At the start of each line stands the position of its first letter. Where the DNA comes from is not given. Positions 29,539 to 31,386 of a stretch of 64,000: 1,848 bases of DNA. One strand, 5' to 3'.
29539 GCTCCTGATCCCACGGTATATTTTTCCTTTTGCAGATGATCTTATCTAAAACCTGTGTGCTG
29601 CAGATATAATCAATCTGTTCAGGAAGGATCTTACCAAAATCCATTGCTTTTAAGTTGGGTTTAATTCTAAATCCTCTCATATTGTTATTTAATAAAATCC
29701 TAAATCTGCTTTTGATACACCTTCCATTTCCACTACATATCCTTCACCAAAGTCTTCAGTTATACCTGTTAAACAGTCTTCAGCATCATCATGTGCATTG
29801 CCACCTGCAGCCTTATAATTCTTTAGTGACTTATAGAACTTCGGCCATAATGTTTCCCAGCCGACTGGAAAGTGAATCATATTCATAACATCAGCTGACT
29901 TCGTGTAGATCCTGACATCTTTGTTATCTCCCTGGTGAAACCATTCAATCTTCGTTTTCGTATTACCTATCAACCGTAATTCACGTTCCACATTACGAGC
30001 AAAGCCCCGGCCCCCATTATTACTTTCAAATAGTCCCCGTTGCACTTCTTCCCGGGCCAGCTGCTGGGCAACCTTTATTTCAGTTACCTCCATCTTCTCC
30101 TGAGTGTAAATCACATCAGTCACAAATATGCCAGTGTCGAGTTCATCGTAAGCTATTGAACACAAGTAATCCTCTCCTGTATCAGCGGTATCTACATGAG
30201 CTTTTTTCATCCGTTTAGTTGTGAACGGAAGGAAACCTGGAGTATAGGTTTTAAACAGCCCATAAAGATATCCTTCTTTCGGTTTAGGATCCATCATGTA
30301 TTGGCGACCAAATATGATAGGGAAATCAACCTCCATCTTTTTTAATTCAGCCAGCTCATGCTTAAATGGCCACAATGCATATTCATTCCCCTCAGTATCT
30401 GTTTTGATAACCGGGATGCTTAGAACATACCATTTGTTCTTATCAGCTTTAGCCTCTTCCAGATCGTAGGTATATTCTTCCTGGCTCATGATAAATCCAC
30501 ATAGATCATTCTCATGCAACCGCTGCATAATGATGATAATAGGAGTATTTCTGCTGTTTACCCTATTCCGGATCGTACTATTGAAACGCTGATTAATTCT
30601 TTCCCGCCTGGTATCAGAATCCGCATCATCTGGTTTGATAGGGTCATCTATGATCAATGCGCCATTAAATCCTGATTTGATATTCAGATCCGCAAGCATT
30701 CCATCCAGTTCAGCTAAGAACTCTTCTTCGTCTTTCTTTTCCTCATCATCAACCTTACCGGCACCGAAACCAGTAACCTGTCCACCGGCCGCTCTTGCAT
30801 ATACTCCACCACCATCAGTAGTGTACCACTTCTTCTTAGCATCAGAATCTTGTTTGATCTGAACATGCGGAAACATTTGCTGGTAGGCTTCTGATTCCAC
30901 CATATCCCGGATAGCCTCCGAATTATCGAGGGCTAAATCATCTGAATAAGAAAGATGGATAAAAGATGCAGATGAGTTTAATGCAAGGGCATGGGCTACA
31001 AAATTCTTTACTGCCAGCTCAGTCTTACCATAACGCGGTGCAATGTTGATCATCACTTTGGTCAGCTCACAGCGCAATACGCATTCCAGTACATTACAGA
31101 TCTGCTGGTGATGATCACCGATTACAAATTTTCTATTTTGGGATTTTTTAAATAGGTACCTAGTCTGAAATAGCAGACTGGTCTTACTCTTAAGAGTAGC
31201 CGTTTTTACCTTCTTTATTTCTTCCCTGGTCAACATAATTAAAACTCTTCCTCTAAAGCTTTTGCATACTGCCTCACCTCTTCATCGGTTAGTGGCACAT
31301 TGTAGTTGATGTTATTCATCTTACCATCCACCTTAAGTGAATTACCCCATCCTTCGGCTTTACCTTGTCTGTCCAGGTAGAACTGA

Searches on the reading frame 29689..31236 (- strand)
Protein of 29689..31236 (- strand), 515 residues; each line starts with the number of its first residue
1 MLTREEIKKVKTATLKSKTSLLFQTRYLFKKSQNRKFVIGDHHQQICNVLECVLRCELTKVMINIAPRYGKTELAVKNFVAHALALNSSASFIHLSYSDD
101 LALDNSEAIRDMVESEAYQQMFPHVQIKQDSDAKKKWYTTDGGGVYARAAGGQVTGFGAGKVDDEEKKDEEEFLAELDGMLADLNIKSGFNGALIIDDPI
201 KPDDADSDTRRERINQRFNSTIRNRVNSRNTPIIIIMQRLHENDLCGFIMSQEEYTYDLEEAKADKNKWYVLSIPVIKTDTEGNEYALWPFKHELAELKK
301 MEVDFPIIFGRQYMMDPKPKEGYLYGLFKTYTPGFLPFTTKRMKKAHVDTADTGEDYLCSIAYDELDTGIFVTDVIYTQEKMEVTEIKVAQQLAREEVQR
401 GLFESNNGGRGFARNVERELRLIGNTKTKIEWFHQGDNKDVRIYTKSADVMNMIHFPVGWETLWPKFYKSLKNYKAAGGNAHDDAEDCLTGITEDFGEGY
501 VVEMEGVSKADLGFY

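Call 14: search_protein_families(library=phrogs, proteins=[window:29689-31236:-], max_evalue=0.00001)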
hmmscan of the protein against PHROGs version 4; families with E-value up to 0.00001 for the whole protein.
window:29689-31236:- (515 aa): 4 families
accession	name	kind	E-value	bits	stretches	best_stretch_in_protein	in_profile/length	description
phrog_38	-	head and packaging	1.3e-83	283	2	194-496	406-703/760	terminase large subunit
phrog_4758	-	head and packaging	3.1e-66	224.2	1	17-281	16-240/243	terminase large subunit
phrog_30251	-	head and packaging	2e-54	186.1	2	189-486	160-450/799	terminase large subunit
phrog_5573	-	head and packaging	5.7e-20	72.8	1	262-493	5-231/250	terminase large subunit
